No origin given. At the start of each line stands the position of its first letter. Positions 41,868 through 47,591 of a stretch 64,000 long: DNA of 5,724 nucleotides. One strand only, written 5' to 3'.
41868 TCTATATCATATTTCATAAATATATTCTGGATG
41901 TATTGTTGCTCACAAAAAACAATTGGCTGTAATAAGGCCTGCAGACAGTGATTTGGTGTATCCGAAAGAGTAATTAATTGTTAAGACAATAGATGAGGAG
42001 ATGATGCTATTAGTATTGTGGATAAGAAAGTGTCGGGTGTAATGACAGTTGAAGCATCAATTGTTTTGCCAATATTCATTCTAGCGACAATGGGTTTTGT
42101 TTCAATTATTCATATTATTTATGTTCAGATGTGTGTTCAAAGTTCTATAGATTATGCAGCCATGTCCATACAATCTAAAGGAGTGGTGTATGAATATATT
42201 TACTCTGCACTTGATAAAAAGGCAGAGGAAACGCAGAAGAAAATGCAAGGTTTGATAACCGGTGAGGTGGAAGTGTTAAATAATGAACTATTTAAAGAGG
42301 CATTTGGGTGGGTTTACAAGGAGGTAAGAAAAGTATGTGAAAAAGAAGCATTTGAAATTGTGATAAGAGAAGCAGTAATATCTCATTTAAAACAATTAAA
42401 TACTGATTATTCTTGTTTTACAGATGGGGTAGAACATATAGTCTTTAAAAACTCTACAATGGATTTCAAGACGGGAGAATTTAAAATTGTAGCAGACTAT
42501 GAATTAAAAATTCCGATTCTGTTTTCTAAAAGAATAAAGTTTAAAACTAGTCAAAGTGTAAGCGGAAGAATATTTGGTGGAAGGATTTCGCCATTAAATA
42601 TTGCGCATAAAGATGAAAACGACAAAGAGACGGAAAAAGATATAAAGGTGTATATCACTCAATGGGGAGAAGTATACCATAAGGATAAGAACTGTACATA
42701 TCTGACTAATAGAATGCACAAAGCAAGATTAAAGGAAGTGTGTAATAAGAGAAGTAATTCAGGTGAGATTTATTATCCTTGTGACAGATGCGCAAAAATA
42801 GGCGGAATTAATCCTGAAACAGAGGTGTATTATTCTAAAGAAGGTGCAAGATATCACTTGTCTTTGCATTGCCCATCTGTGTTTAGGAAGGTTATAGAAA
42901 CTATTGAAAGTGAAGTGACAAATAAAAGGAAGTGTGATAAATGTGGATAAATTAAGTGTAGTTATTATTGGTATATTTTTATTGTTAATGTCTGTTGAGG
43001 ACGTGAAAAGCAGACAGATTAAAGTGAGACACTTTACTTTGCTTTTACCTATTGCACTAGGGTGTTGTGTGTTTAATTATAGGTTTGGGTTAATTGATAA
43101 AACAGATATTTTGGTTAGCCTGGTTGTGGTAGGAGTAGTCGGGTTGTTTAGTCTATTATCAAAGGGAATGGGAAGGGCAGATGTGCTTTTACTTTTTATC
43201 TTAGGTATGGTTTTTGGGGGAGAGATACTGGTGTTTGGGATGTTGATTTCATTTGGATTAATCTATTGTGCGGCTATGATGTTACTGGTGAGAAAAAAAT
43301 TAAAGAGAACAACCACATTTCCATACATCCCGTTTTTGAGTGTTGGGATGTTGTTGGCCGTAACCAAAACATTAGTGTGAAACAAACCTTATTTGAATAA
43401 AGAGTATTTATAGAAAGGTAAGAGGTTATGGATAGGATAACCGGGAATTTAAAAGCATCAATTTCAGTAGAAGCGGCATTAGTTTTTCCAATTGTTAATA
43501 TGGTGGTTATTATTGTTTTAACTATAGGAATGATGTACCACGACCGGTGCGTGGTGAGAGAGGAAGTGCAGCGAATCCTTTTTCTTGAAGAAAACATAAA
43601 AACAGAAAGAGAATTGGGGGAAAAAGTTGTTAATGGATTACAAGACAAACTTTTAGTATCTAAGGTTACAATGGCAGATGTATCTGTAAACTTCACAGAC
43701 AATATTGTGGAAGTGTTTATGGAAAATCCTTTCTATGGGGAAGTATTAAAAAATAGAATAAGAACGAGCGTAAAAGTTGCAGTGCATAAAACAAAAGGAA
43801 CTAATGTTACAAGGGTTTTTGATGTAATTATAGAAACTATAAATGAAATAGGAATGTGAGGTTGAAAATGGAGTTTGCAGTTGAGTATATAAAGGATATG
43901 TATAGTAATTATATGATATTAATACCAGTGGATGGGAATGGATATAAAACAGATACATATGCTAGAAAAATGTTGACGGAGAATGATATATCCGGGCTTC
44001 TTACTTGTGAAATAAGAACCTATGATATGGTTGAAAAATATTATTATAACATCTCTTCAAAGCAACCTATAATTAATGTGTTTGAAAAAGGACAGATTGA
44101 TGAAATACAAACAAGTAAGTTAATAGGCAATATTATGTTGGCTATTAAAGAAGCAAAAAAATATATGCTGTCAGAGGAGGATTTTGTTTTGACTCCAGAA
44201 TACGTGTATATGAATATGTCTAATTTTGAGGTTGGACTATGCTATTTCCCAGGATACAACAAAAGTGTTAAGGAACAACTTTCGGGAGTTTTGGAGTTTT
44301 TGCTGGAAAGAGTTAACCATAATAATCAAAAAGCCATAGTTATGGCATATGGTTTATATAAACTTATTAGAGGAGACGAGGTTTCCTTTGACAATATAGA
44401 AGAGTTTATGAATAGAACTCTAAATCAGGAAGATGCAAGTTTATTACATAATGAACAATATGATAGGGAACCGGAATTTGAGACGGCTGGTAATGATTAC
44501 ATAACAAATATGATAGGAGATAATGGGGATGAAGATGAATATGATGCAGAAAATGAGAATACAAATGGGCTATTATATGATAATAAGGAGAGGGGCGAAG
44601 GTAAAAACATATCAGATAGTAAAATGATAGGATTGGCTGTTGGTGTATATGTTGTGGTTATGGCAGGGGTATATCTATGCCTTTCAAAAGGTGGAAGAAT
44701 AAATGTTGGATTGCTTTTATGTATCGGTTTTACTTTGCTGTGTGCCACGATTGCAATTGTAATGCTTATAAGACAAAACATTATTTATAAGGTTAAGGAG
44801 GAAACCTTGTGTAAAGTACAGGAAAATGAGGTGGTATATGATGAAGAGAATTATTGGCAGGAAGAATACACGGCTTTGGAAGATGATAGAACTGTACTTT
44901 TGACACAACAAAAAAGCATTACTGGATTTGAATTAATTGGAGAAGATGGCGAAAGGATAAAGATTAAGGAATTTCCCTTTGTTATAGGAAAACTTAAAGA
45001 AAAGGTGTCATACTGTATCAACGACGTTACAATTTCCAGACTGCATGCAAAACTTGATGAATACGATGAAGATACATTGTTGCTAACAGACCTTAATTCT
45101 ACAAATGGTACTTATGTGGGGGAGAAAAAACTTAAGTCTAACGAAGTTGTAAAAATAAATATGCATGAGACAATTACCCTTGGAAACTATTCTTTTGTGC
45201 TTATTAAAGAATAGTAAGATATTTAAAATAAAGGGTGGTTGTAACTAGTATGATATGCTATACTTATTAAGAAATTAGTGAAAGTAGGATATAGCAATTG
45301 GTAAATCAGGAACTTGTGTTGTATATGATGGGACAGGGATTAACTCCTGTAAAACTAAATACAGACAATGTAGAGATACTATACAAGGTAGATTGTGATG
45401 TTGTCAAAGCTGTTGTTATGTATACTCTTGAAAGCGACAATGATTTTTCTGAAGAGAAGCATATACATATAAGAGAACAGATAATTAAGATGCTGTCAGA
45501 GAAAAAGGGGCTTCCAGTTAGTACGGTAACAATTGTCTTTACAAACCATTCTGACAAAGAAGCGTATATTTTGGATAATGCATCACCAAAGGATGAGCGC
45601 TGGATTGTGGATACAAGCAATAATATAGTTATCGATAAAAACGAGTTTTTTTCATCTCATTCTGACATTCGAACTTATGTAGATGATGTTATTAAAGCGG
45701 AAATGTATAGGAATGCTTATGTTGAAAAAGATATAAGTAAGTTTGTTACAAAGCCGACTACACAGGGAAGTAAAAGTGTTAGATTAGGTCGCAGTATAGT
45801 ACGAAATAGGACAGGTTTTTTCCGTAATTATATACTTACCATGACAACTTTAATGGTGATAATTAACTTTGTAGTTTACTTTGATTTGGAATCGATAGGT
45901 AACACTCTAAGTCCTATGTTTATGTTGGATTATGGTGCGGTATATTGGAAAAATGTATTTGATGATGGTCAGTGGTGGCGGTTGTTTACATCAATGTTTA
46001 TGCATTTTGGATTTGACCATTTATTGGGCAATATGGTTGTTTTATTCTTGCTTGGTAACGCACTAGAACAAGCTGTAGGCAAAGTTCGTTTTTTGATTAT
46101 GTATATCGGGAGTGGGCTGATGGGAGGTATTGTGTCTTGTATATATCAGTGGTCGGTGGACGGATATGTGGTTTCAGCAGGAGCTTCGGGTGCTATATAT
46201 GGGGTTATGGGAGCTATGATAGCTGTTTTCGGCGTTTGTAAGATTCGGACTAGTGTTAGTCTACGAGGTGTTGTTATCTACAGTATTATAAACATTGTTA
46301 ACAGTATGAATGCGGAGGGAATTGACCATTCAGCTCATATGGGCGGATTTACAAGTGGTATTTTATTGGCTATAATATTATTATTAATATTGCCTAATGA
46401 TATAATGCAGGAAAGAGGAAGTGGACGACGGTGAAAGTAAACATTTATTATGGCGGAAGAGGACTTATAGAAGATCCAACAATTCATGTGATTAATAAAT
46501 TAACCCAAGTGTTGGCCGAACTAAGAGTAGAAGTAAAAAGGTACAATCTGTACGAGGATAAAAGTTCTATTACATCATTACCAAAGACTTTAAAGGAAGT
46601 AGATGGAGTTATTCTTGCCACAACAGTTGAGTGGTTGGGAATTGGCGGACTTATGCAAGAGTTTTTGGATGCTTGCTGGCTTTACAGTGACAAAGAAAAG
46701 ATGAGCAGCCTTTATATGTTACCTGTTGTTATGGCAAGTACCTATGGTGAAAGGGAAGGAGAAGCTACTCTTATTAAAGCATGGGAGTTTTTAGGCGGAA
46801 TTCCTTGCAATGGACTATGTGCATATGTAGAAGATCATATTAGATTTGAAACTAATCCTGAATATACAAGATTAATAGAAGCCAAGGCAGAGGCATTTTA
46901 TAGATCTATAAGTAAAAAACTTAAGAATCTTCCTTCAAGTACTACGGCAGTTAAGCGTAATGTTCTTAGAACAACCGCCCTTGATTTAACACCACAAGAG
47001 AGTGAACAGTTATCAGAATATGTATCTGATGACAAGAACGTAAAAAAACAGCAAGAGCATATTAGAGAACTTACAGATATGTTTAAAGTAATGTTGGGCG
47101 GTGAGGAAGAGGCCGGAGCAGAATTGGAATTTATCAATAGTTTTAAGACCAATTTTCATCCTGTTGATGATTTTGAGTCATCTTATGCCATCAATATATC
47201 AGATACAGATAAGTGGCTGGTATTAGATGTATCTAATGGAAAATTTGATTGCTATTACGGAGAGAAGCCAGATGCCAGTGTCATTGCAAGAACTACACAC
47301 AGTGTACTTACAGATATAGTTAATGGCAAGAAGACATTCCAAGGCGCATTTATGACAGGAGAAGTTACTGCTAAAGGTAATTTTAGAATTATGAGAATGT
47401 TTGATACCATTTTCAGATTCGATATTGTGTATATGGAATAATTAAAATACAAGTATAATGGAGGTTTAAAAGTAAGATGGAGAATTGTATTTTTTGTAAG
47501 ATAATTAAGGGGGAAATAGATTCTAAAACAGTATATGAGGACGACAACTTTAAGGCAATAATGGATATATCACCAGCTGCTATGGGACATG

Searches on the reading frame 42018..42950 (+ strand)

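Call 55: search_protein_families(library=pfam, proteins=[window:42018-42950:+], max_evalue=0.0001)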
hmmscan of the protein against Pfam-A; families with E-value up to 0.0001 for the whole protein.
window:42018-42950:+ (310 aa): 1 family
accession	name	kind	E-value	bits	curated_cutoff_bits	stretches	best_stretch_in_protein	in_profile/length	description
PF07811.17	TadE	-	4.8e-05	23.8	22.9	1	7-41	1-35/43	TadE-like protein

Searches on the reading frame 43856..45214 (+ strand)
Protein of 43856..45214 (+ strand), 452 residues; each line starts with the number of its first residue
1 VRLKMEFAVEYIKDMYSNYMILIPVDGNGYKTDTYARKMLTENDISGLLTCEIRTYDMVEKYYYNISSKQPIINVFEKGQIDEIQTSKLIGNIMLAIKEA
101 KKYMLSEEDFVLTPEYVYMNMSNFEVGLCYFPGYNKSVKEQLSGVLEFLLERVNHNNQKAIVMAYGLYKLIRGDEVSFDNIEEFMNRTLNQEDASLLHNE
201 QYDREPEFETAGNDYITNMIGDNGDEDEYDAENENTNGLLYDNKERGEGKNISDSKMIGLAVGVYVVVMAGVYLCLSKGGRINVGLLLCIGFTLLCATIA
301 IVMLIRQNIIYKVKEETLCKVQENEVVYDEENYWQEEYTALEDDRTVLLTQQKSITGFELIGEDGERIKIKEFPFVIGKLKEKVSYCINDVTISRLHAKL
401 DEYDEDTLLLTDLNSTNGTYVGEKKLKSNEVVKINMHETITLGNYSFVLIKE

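Call 55: search_protein_families(library=pfam, proteins=[window:43856-45214:+], max_evalue=0.0001)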
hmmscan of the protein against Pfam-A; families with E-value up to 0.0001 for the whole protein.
window:43856-45214:+ (452 aa): 3 families
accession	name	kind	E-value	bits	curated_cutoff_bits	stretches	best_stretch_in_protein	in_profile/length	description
PF19909.4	DUF6382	-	7.5e-47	159.5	26.7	1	11-174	1-161/163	Domain of unknown function (DUF6382)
PF00498.31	FHA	-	1.4e-11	45.1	20.7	1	376-443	2-67/67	FHA domain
PF16697.10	Yop-YscD_cpl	-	3e-07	31.1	33.2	1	364-451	8-92/94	Inner membrane component of T3SS, cytoplasmic domain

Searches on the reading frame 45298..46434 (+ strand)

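Call 55: search_protein_families(library=pfam, proteins=[window:45298-46434:+], max_evalue=0.0001)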
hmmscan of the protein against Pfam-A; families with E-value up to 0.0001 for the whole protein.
window:45298-46434:+ (378 aa): 1 family
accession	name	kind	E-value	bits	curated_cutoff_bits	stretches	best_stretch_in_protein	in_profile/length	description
PF01694.28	Rhomboid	-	3.7e-32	111.9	22.6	1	224-362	2-141/143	Rhomboid domain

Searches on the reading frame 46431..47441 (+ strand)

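Call 55: search_protein_families(library=pfam, proteins=[window:46431-47441:+], max_evalue=0.0001)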
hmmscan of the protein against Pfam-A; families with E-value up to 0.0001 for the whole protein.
window:46431-47441:+ (336 aa): 1 family
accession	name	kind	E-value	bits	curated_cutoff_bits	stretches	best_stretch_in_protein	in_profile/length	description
PF02036.22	SCP2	-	8.1e-08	33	21.3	1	250-328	21-100/101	SCP-2 sterol transfer family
